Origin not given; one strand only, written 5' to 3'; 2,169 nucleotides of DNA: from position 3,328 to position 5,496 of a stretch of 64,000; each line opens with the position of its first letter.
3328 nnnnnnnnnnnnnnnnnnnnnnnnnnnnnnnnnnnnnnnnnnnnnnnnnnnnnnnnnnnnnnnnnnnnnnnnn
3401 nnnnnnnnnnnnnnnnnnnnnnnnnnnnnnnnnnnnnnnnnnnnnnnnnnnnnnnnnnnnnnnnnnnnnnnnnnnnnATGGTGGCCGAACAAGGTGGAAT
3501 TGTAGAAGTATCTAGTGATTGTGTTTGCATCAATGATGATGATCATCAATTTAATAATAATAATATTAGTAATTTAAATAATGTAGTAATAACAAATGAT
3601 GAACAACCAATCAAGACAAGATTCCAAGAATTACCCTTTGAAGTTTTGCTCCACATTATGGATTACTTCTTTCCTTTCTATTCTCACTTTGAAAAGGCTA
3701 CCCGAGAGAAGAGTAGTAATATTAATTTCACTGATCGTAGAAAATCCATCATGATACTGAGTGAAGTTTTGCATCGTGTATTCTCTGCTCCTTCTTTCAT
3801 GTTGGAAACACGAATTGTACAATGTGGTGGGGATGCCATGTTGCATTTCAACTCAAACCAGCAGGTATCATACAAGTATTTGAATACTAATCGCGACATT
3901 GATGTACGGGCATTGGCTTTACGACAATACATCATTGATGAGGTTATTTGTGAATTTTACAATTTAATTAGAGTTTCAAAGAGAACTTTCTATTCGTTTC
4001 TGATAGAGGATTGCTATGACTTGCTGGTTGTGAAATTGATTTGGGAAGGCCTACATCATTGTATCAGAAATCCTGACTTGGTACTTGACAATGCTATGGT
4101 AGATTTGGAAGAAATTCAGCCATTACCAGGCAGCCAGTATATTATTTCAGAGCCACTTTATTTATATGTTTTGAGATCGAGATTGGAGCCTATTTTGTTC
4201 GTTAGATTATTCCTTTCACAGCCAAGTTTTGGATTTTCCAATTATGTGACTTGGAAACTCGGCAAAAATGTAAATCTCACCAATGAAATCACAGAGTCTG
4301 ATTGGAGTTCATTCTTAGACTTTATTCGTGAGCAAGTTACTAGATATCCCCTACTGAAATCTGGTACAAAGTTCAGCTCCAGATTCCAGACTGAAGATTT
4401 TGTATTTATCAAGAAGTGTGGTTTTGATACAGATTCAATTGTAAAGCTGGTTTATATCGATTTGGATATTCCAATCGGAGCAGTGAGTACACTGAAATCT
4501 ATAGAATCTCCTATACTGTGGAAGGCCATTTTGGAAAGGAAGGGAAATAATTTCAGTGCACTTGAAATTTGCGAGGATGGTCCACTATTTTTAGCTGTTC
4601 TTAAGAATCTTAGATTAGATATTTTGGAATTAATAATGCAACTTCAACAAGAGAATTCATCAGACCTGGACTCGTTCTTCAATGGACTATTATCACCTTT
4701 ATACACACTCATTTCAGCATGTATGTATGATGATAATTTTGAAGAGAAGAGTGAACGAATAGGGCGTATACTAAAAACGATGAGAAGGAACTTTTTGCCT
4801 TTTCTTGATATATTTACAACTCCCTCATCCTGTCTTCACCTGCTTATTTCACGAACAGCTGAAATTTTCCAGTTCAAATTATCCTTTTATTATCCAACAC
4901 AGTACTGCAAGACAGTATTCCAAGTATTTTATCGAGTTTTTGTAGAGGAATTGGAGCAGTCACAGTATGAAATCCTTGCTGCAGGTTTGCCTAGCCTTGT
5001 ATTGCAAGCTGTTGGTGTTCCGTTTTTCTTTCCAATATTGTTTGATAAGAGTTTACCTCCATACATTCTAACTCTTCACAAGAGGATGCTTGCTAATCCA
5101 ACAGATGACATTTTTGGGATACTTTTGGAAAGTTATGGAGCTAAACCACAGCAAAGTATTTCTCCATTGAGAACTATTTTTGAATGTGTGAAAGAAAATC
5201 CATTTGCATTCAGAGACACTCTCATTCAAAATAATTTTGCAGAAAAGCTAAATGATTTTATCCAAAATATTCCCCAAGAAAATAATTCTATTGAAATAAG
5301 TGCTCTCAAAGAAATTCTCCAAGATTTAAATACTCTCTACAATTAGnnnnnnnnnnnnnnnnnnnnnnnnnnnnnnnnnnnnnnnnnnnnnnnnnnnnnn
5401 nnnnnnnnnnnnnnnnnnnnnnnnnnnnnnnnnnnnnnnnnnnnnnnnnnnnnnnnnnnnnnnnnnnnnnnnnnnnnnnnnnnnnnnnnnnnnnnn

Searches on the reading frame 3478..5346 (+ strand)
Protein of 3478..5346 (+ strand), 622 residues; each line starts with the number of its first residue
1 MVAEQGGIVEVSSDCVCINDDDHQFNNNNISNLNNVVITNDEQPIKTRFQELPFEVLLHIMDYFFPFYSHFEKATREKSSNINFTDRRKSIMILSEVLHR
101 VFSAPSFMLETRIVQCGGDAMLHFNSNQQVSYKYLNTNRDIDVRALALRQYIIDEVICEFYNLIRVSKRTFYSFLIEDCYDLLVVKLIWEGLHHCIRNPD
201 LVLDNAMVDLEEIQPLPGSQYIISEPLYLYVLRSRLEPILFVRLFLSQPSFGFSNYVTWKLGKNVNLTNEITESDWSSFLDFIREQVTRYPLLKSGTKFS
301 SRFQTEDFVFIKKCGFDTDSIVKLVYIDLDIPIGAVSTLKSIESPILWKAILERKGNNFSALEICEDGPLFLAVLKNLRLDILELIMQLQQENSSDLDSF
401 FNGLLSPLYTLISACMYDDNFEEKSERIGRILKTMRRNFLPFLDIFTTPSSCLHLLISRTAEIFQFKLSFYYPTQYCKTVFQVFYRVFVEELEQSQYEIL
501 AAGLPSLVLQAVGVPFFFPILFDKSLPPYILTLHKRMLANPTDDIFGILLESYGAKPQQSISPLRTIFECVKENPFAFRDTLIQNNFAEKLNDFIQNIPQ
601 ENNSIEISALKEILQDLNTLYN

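Call 9: find_encoding_contigs(protein=window:3478-5346:+, flank=2000, max_places=3)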
Protein window:3478-5346:+ (622 aa): no gene with exactly this product is on record in the collection.

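Call 10: search_protein_families(library=pfam, proteins=[window:3478-5346:+])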
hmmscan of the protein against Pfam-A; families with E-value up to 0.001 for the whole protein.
window:3478-5346:+ (622 aa): 0 families
